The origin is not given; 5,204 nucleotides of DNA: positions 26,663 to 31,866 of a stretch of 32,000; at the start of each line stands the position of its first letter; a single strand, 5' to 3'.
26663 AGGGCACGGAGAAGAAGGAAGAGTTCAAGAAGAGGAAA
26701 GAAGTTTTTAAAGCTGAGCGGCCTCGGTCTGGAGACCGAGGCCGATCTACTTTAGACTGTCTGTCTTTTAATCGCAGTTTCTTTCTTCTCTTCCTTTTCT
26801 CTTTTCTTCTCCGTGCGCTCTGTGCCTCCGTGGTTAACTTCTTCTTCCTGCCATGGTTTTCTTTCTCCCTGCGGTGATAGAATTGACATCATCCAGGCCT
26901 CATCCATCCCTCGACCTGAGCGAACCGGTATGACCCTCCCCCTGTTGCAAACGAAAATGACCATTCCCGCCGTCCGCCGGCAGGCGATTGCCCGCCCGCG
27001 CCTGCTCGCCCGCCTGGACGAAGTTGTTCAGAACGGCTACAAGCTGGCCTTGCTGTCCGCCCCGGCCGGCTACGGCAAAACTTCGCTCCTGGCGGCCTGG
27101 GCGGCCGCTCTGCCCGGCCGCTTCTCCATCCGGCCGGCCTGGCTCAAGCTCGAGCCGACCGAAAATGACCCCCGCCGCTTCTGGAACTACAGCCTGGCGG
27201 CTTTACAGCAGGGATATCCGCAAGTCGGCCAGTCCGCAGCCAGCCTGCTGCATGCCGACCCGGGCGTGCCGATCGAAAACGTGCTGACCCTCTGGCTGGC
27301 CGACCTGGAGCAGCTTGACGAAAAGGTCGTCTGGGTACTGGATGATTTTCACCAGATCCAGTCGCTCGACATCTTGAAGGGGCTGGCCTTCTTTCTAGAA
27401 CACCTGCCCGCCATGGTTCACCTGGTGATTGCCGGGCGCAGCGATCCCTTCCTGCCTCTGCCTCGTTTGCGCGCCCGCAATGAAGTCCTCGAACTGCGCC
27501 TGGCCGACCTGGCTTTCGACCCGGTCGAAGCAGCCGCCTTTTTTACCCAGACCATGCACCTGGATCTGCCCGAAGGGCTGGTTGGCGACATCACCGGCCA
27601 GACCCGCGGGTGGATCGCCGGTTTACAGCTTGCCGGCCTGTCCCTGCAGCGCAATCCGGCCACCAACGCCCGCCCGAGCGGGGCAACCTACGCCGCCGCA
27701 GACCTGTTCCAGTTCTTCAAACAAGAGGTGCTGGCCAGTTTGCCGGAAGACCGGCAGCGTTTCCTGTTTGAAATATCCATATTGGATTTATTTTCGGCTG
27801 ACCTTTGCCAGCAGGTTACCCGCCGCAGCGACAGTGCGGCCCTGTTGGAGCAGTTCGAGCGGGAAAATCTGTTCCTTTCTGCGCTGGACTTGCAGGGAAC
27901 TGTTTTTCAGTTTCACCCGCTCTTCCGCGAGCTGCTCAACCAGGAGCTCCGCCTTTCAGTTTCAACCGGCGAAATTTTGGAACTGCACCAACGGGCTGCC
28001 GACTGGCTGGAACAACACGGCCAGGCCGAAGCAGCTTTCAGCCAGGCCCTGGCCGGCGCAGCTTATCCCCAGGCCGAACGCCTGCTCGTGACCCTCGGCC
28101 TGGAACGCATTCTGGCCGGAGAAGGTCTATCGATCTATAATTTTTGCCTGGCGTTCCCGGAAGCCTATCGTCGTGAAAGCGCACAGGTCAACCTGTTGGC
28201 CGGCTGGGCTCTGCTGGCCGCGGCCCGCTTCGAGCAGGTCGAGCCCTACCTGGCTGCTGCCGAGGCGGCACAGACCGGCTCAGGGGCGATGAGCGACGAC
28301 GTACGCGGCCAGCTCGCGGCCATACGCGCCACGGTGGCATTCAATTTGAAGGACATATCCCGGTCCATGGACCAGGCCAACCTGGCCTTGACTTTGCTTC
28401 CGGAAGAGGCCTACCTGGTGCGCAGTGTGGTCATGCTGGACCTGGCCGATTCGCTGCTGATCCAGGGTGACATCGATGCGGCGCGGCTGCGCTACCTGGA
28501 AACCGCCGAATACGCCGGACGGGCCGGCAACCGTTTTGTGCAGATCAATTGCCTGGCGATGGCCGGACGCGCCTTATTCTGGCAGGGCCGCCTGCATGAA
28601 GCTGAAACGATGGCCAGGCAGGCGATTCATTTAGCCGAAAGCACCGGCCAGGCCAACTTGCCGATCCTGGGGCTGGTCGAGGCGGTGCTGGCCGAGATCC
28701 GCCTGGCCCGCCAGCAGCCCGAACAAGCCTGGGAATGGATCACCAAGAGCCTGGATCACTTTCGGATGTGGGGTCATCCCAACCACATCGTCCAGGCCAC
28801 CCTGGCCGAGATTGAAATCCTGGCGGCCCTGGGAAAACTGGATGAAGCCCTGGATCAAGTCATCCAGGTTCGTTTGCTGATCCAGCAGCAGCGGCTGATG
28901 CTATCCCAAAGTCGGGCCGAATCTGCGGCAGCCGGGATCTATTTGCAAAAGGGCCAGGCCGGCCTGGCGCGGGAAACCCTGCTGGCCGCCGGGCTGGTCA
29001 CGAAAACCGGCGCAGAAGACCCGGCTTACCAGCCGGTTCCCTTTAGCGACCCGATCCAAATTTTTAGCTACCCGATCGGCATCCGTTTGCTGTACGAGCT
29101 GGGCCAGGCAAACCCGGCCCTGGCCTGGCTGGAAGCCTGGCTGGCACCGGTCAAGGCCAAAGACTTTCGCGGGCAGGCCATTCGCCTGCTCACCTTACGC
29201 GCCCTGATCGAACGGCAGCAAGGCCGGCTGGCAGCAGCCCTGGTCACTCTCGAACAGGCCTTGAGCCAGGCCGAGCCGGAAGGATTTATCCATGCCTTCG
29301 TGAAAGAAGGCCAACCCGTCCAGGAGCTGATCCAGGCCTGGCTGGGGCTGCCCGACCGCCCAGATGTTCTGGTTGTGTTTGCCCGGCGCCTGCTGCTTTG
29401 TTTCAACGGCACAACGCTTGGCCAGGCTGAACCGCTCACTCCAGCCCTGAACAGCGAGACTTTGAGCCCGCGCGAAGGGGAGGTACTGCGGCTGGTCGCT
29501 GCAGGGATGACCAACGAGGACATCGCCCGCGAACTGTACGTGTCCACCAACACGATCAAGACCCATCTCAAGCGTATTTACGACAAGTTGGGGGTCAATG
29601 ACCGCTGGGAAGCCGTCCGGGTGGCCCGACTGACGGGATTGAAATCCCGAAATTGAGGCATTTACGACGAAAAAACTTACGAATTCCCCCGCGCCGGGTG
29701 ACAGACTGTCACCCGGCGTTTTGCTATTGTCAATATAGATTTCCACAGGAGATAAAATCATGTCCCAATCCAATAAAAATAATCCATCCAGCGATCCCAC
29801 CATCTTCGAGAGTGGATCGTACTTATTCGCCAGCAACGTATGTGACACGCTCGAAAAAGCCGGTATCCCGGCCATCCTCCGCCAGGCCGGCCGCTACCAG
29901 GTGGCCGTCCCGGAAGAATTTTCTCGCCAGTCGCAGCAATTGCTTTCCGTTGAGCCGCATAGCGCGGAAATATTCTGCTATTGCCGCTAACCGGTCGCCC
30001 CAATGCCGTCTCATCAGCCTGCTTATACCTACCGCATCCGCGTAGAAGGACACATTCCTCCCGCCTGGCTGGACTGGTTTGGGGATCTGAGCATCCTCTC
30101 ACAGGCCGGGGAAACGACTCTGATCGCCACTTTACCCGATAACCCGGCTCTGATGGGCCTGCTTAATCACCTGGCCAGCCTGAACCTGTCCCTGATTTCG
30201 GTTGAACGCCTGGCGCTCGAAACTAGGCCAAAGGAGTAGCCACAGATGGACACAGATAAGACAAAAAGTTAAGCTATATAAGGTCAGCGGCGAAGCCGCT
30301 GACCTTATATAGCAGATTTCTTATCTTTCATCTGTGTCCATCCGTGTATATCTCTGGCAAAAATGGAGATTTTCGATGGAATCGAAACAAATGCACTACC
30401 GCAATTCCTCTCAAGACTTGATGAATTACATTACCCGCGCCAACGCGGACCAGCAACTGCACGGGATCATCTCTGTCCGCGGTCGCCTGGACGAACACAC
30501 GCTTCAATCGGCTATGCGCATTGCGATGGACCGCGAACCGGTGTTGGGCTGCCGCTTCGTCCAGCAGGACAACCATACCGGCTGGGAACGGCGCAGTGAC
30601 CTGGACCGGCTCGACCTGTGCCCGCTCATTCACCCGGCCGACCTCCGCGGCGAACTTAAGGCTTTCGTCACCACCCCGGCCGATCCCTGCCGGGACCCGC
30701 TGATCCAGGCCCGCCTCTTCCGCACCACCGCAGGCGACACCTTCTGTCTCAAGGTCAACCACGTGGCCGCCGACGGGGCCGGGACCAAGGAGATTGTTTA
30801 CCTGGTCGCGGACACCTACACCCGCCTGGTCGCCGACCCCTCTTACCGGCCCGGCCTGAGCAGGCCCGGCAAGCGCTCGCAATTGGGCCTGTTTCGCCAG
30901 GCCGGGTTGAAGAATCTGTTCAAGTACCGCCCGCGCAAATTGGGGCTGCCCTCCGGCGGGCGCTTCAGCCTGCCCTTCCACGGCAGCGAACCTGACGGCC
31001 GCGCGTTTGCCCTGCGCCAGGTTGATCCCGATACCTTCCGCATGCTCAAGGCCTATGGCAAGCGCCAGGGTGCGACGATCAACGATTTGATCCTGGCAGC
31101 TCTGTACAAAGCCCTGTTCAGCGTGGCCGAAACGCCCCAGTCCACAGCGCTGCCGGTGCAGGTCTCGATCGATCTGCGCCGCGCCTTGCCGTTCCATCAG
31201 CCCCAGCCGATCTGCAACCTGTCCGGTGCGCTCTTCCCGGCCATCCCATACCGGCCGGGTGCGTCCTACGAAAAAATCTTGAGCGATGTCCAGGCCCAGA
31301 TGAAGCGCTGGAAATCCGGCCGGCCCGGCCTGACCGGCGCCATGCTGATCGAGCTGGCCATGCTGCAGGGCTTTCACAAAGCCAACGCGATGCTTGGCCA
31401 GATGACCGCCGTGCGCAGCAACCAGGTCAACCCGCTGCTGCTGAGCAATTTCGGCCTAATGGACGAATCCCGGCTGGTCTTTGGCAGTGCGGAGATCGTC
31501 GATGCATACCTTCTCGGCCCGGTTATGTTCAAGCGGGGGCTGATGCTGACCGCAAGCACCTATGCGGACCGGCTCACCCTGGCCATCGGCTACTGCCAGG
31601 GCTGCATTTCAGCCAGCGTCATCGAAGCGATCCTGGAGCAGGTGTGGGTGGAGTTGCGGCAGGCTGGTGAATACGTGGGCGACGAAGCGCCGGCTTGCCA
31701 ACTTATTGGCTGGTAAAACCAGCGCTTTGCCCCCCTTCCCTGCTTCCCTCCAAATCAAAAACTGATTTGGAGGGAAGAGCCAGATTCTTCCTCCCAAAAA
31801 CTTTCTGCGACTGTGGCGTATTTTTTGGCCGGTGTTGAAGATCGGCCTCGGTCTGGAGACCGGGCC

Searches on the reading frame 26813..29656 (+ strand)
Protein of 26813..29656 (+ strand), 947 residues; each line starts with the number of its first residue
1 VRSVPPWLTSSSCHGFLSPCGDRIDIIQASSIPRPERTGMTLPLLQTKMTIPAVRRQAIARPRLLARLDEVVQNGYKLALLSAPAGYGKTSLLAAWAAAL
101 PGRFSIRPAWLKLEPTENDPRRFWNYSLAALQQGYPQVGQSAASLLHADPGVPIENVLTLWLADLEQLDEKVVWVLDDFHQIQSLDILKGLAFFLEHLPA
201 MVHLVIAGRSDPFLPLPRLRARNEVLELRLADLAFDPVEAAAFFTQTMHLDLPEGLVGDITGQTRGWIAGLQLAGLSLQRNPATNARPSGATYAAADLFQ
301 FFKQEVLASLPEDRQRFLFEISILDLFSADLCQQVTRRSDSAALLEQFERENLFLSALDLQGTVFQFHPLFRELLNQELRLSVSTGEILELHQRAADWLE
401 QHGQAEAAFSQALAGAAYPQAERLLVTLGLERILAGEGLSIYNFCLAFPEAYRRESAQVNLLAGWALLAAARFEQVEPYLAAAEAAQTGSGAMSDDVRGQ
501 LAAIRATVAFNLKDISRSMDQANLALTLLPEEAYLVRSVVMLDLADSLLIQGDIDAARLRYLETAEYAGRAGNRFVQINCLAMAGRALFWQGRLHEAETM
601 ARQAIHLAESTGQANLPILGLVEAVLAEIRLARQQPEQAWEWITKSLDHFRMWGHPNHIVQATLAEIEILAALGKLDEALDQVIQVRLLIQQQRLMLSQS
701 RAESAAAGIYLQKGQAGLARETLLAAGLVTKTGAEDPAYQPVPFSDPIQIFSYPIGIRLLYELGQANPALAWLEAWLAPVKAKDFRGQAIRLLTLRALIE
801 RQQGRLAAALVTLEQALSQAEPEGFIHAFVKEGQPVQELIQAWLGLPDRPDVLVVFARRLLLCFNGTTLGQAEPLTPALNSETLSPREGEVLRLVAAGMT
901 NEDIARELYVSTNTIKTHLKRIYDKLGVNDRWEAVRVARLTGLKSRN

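Call 6: search_protein_families(library=pfam, proteins=[window:26813-29656:+], max_evalue=0.001)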
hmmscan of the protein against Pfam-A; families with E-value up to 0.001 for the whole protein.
window:26813-29656:+ (947 aa): 7 families
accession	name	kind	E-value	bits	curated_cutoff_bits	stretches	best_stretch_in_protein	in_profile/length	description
PF17874.7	TPR_MalT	-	4.5e-42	145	45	1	499-841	1-331/336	MalT-like TPR region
PF00196.25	GerE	-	2.2e-19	69.3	23.5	1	883-938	2-57/57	Bacterial regulatory proteins, luxR family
PF08281.18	Sigma70_r4_2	-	2.8e-07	30.5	25.7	1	882-926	9-54/54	Sigma-70, region 4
PF13191.12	AAA_16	-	6.1e-05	24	32.6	1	63-205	11-165/167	AAA ATPase domain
PF13936.12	HTH_38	-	0.00047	20.3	27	0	892-921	14-43/44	Helix-turn-helix domain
PF04545.22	Sigma70_r4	-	0.00048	20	24.1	0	883-926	4-48/50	Sigma-70, region 4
PF13374.12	TPR_10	-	0.0007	20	27.5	0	579-609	3-33/42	Tetratricopeptide repeat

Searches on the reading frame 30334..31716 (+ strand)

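Call 6: search_protein_families(library=pfam, proteins=[window:30334-31716:+], max_evalue=0.001)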
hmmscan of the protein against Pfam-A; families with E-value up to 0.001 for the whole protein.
window:30334-31716:+ (460 aa): 2 families
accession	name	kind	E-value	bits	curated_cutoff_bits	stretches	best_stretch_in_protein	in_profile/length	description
PF00668.25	Condensation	-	3e-06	26.6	30.6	1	45-166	32-162/456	Condensation domain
PF16911.10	PapA_C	-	6.4e-05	22.9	30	1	234-324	16-108/203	Phthiocerol/phthiodiolone dimycocerosyl transferase C-terminus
